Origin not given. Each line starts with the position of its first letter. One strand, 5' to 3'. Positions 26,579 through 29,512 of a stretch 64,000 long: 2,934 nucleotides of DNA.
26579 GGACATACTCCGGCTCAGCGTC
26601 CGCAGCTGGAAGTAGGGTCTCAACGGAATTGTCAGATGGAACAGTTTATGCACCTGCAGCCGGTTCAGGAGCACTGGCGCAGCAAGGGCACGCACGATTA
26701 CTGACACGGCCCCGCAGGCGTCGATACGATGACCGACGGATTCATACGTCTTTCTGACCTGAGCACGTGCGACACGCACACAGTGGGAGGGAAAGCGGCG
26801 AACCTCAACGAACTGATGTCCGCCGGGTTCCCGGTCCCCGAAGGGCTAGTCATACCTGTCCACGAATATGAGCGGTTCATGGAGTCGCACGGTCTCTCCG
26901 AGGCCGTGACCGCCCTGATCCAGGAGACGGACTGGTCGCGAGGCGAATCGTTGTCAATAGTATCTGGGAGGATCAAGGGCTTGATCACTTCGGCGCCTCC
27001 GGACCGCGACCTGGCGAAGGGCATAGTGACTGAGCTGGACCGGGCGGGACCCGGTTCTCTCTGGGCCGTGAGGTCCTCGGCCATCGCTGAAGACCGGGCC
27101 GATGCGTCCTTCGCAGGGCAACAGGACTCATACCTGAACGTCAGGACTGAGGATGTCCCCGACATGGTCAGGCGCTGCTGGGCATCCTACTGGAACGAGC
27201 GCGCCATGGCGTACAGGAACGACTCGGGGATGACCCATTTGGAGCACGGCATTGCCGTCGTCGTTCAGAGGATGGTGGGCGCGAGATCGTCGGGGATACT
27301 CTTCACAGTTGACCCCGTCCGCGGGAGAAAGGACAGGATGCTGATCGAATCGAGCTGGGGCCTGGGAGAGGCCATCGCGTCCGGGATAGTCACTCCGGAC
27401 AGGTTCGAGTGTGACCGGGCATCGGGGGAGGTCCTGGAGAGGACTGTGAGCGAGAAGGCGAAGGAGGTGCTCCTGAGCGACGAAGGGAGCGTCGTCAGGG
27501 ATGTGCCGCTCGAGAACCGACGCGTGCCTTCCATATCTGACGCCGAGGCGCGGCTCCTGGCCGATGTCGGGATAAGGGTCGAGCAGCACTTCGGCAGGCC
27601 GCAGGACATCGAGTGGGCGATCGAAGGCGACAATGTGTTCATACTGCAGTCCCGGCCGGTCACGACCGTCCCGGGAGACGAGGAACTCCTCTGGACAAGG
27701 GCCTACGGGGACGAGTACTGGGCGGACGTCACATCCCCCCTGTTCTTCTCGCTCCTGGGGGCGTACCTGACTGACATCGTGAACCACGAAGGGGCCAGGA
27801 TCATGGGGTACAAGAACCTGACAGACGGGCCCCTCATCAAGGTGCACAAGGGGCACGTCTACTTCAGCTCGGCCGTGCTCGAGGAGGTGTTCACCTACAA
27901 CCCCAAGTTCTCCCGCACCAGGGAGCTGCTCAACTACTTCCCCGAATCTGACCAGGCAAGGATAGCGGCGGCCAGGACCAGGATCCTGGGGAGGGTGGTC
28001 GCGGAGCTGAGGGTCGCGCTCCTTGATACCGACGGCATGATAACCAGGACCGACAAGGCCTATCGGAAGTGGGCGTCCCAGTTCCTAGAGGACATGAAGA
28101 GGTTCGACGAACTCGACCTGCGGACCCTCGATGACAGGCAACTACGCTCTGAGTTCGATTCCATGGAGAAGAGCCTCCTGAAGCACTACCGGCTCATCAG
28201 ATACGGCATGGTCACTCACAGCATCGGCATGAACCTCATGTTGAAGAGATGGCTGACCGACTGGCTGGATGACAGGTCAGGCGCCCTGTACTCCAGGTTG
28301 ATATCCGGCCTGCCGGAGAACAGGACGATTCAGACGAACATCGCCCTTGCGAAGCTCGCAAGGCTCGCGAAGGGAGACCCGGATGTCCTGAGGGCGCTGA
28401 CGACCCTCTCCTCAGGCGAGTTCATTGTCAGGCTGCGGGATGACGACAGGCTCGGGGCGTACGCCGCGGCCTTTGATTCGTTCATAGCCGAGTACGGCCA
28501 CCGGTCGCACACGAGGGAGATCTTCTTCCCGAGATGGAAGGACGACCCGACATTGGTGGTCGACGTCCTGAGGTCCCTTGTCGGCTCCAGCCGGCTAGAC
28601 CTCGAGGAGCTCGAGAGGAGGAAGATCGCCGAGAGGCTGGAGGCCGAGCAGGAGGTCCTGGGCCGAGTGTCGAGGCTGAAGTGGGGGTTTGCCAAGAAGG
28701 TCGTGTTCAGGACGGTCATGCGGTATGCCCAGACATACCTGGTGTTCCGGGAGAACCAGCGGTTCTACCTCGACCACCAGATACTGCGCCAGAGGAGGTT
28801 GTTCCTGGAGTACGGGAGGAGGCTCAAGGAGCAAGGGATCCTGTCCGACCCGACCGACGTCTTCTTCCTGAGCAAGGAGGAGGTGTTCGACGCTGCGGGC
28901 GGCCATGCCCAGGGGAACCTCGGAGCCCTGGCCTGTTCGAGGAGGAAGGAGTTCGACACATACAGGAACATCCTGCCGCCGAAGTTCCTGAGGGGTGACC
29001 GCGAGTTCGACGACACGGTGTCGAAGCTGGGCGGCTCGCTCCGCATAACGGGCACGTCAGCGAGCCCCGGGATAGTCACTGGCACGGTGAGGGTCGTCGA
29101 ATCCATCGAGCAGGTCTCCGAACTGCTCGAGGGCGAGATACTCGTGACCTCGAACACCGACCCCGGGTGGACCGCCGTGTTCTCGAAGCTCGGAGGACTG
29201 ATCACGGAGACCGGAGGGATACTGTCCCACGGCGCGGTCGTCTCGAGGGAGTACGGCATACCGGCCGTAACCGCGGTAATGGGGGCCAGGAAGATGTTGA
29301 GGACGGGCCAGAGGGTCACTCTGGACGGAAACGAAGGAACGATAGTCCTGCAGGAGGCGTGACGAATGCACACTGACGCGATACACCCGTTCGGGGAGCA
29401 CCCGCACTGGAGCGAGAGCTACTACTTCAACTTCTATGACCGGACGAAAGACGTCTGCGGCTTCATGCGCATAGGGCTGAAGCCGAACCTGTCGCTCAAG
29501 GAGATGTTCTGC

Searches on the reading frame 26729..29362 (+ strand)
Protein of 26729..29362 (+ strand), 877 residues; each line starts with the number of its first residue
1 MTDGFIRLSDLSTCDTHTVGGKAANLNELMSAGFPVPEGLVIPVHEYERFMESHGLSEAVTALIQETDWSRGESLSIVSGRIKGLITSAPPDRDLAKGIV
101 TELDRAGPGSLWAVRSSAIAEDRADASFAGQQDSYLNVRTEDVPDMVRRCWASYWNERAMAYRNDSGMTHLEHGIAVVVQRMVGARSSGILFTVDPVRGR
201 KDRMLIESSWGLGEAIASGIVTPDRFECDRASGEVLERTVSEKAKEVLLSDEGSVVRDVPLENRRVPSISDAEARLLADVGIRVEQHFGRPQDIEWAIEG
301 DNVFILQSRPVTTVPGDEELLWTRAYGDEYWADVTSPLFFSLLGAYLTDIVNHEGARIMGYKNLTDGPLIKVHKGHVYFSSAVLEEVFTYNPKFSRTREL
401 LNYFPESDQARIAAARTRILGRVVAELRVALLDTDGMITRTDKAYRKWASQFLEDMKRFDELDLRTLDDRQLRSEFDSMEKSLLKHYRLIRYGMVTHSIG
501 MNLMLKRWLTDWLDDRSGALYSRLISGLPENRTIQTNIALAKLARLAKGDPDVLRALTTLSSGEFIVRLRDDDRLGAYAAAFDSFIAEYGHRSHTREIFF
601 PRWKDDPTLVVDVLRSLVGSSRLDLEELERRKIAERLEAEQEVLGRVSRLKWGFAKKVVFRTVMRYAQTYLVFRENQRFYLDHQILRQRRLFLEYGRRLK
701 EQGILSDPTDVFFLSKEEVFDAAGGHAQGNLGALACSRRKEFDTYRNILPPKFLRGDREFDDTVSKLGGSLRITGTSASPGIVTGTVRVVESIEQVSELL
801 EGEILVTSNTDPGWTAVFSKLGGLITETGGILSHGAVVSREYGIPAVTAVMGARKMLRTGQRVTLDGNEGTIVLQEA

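Call 58: search_protein_families(library=pfam, proteins=[window:26729-29362:+], max_evalue=0.0001)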
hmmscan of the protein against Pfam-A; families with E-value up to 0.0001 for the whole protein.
window:26729-29362:+ (877 aa): 2 families
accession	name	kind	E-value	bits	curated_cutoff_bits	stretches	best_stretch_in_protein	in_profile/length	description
PF01326.24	PPDK_N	-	1.1e-91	308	27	1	18-314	3-312/328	Pyruvate phosphate dikinase, AMP/ATP-binding domain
PF00391.29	PEP-utilizers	-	7.6e-23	80.3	23.1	1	801-870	3-72/72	PEP-utilising enzyme, mobile domain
